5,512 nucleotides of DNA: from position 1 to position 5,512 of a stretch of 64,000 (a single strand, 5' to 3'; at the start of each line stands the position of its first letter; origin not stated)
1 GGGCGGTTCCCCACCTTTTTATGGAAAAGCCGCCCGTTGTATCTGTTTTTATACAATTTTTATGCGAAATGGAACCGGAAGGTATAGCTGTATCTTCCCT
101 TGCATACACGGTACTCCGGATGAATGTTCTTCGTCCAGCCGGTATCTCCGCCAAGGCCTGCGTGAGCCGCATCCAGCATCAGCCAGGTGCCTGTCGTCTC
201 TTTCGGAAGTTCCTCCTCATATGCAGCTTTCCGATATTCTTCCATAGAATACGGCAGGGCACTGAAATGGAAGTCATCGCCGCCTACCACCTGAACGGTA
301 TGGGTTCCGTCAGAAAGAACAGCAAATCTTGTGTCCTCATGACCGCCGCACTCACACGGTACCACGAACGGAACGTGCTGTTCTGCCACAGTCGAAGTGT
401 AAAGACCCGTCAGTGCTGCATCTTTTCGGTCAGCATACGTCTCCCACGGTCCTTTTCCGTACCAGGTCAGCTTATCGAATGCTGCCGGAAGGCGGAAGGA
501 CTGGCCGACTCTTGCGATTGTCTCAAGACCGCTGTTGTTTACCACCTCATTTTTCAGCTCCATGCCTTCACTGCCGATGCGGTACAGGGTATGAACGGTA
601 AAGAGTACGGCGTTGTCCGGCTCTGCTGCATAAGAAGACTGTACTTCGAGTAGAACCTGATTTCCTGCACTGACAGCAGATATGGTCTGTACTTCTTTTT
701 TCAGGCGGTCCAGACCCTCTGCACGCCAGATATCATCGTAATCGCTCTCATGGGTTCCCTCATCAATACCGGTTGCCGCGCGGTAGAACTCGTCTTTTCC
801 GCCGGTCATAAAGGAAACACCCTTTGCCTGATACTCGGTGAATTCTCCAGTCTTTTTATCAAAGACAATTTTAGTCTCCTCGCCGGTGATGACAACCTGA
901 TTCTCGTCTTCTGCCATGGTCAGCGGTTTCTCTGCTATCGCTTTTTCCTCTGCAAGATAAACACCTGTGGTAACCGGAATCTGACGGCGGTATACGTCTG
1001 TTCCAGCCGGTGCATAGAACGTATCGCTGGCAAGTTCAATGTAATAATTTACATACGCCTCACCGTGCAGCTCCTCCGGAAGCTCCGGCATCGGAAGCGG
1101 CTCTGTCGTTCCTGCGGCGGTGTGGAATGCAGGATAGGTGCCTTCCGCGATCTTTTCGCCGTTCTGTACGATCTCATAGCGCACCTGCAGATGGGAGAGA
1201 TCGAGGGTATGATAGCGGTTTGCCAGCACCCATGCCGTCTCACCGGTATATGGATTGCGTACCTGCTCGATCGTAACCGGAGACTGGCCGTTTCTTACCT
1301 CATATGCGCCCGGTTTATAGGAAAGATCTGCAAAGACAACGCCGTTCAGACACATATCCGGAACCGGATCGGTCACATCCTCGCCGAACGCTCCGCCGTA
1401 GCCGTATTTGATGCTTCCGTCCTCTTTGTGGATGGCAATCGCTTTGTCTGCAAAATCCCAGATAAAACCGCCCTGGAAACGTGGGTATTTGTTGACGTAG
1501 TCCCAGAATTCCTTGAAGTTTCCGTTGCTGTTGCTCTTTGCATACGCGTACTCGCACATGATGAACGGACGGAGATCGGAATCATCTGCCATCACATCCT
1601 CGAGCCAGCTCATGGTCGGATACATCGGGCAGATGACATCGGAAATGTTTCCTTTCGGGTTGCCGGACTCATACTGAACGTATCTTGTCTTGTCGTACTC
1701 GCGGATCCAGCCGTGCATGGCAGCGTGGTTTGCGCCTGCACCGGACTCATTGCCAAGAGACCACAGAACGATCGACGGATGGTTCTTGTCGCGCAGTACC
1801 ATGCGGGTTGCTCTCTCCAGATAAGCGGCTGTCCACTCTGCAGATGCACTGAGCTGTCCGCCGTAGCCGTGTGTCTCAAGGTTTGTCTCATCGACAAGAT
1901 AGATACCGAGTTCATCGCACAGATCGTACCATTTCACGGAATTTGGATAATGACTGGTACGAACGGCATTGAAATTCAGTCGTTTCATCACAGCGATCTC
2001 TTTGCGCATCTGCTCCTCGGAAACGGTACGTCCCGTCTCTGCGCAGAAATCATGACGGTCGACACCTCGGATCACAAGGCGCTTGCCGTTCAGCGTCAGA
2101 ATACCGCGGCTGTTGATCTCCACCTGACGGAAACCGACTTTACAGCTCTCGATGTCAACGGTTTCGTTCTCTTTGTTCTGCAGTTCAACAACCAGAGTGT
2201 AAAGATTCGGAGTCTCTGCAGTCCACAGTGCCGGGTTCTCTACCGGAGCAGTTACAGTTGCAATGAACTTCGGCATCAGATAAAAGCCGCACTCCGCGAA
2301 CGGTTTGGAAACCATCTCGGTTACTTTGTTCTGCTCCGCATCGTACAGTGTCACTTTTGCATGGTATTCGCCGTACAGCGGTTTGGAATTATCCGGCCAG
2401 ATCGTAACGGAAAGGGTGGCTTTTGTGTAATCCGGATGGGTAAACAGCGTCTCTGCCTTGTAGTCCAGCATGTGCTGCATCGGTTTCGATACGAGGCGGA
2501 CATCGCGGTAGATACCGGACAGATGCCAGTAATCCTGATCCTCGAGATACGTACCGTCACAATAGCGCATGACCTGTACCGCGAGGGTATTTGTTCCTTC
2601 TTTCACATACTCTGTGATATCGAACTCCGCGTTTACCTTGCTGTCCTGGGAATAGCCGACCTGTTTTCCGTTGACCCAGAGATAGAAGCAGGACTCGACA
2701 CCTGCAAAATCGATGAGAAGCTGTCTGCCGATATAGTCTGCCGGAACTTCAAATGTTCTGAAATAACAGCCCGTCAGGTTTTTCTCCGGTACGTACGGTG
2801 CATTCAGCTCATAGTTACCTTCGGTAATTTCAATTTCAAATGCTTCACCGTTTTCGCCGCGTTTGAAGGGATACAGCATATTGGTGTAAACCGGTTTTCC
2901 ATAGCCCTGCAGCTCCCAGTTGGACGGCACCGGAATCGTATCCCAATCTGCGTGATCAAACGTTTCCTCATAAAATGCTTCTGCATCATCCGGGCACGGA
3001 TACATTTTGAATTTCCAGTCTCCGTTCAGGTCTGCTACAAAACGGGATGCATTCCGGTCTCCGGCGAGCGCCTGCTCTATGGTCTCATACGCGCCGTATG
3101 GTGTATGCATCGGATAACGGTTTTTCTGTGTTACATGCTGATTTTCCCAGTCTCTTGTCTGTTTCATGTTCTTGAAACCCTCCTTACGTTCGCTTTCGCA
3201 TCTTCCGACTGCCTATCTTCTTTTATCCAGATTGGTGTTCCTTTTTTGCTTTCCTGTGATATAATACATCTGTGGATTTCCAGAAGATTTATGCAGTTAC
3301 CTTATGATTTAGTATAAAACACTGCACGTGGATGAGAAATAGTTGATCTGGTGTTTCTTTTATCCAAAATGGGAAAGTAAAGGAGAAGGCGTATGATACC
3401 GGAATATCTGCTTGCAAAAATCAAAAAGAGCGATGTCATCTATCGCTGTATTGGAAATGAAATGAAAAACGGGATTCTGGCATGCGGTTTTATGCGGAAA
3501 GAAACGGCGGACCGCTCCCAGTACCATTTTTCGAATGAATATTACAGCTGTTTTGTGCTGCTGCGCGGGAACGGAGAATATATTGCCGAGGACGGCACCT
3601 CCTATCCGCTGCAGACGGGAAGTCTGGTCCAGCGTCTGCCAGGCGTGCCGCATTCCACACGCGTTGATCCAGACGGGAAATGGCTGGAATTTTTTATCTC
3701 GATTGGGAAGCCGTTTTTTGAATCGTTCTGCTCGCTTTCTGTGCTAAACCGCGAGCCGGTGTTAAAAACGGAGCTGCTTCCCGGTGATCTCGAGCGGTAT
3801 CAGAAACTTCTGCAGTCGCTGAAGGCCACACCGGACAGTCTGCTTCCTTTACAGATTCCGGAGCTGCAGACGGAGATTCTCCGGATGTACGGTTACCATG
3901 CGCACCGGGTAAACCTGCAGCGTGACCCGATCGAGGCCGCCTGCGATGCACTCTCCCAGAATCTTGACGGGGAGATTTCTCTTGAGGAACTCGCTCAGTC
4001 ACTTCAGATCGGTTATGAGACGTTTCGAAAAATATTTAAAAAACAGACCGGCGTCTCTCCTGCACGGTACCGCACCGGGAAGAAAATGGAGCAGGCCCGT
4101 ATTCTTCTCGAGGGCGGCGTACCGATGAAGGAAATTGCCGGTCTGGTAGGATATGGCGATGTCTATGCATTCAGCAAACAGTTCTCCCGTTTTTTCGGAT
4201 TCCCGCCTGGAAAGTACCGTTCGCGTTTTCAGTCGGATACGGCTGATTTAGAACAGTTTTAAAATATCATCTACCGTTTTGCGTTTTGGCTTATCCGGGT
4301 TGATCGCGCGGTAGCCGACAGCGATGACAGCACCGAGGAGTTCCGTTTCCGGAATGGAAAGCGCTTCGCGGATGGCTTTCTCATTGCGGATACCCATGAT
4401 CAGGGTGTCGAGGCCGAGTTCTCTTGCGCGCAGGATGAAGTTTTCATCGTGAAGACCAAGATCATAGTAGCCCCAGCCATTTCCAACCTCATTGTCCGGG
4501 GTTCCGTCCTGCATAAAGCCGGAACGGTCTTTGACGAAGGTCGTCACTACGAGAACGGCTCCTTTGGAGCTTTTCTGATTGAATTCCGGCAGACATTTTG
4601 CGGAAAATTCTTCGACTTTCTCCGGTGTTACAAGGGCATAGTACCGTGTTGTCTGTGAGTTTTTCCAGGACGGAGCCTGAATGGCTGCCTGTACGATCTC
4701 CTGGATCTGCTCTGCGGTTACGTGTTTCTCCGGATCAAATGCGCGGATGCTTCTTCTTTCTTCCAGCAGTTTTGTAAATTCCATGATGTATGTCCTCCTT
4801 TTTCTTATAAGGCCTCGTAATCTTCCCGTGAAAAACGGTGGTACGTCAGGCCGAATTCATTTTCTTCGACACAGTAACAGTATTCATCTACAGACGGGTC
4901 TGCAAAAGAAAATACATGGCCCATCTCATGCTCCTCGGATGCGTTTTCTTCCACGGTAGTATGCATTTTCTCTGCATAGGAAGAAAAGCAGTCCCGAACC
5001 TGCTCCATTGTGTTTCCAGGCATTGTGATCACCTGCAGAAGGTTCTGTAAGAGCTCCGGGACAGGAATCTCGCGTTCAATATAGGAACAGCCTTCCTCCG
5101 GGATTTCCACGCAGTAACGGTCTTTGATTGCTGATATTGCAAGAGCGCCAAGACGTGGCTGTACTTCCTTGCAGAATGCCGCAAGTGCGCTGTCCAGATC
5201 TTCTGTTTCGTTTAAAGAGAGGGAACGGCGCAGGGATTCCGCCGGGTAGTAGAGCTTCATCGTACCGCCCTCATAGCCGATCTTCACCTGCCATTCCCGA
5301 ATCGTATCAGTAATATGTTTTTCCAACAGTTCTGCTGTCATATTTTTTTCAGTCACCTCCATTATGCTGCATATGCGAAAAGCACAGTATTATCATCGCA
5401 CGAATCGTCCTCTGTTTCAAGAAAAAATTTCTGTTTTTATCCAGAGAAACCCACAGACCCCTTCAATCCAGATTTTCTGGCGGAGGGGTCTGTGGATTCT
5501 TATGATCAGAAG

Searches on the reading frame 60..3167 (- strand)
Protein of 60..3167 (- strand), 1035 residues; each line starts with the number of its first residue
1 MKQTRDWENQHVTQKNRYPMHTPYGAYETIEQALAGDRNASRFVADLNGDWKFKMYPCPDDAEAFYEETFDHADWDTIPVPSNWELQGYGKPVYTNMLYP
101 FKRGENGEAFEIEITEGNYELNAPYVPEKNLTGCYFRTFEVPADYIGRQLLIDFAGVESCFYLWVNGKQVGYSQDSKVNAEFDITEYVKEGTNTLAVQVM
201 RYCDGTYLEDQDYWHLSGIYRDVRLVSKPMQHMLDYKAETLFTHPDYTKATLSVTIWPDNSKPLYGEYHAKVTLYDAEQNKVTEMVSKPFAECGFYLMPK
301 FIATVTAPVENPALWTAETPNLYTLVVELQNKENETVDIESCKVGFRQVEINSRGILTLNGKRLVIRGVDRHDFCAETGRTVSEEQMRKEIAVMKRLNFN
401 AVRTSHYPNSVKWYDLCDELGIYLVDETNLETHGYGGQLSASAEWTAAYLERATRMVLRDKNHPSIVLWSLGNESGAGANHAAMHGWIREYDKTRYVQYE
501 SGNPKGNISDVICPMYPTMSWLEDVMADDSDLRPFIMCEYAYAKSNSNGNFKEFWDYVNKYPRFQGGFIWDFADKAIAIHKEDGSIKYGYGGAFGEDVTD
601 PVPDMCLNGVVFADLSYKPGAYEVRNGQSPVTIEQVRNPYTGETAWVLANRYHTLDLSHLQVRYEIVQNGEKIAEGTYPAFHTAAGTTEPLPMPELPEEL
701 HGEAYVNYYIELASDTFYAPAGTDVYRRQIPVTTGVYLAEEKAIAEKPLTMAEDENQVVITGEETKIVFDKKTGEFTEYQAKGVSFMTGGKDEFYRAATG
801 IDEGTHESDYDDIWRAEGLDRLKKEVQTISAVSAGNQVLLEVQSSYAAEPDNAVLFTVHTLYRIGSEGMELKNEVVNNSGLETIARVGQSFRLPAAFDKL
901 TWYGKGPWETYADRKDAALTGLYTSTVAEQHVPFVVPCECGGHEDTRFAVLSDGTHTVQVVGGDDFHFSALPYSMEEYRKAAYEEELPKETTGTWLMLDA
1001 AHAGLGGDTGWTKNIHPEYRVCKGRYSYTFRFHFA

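Call 32: search_protein_families(library=ncbifam, proteins=[window:60-3167:-], max_evalue=0.001)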
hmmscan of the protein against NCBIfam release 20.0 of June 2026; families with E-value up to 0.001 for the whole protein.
window:60-3167:- (1035 aa): 12 families
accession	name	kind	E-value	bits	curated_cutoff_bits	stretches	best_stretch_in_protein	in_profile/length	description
NF052611.1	beta_gal_Bga2A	equivalog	4.4e-269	895.6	999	1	8-1034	3-1006/1007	beta-galactosidase, LacZ type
NF007074.0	PRK09525.1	subfamily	6.7e-261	868.3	1221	1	3-1033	13-1025/1027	beta-galactosidase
NF007666.0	PRK10340.1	equivalog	2.4e-228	760.6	1284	1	5-1032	2-997/1030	beta-galactosidase subunit alpha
NF041100.1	betagal_LacZ_Ttogales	equivalog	1.2e-217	725.2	2000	1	6-1034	2-986/1090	beta-galactosidase LacZ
NF049891.1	Bet1-4galacdseBT4156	equivalog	1.3e-63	215.3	1700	1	69-679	38-594/946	exo-beta-1,4-galactosidase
NF041462.1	GalA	equivalog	2.2e-59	201.3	900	1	63-499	34-435/763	beta-galactosidase GalA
NF041463.1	GalB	equivalog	2.2e-46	158.1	900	1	59-497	84-508/869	beta-galactosidase GalB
NF050095.1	BetGlucuronLacZ4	equivalog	4e-39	134.2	950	1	132-475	61-408/666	beta-glucuronidase LacZ4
NF007538.0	PRK10150.1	equivalog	2.6e-35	121.8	544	1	135-481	69-427/607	beta-glucuronidase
NF049877.1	GlucurArabfur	equivalog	2.1e-26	91.9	1800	1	132-494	423-790/1400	beta-d-glucuronidase/beta-L-arabinofuranosidase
NF049890.1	Bet1-4galacdseBT4151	equivalog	2.7e-23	81.9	1500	1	117-475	91-450/952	exo-beta-1,4-galactosidase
NF045579.1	rhamnoside_JR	domain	1.5e-06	28.4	50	1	132-201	41-110/123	glycosylhydrolase-like jelly roll fold domain-containing protein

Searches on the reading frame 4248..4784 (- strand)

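Call 4: search_protein_families(library=pfam, proteins=[window:4248-4784:-], max_evalue=0.01)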
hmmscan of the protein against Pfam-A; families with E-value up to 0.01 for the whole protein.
window:4248-4784:- (178 aa): 2 families
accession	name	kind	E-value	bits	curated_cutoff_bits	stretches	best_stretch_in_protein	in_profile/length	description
PF00881.29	Nitroreductase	-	1.5e-25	90.8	23.5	1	8-158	2-167/167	Nitroreductase family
PF14512.11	TM1586_NiRdase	-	1.9e-08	34.6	27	1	83-176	63-150/215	Putative TM nitroreductase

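Call 32: search_protein_families(library=ncbifam, proteins=[window:4248-4784:-], max_evalue=0.001)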
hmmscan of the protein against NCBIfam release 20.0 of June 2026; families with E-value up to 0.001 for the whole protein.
window:4248-4784:- (178 aa): 6 families
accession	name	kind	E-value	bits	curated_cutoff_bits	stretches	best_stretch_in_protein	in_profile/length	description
NF008033.1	PRK10765.1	equivalog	1.8e-08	34.1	223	1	5-166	6-167/240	oxygen-insensitive NADPH nitroreductase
TIGR02476.1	BluB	equivalog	3.7e-08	33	150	0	3-50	9-55/205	5,6-dimethylbenzimidazole synthase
NF008275.0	PRK11053.1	equivalog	2.5e-07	30.4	227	1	1-54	1-54/217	oxygen-insensitive NAD(P)H nitroreductase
NF003768.0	PRK05365.1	equivalog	2.3e-06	27.2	152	1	4-161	15-181/200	malonic semialdehyde reductase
TIGR03553.1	F420_FbiB_CTERM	equivalog_domain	0.0001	22.1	249.55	0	8-56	4-51/194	F420 biosynthesis protein FbiB, C-terminal domain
NF009810.0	PRK13294.1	equivalog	0.00015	20.8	304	0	8-57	259-307/449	coenzyme F420-0:L-glutamate ligase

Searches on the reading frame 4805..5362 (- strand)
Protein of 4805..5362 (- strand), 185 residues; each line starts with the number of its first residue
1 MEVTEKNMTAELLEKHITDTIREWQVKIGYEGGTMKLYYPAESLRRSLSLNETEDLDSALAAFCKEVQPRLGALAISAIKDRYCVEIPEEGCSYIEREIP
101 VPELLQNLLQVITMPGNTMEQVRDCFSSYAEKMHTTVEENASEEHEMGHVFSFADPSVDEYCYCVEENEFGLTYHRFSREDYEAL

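Call 4: search_protein_families(library=pfam, proteins=[window:4805-5362:-], max_evalue=0.01)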
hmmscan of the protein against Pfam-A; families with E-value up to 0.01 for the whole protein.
window:4805-5362:- (185 aa): 1 family
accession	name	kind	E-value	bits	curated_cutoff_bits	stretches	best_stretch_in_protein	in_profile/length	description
PF12993.12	DUF3877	-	1.9e-56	191.2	27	1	12-184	3-172/173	Domain of unknown function, E. rectale Gene description (DUF3877)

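Call 32: search_protein_families(library=ncbifam, proteins=[window:4805-5362:-], max_evalue=0.001)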
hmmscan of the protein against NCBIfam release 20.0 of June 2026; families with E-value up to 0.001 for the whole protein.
window:4805-5362:- (185 aa): 0 families
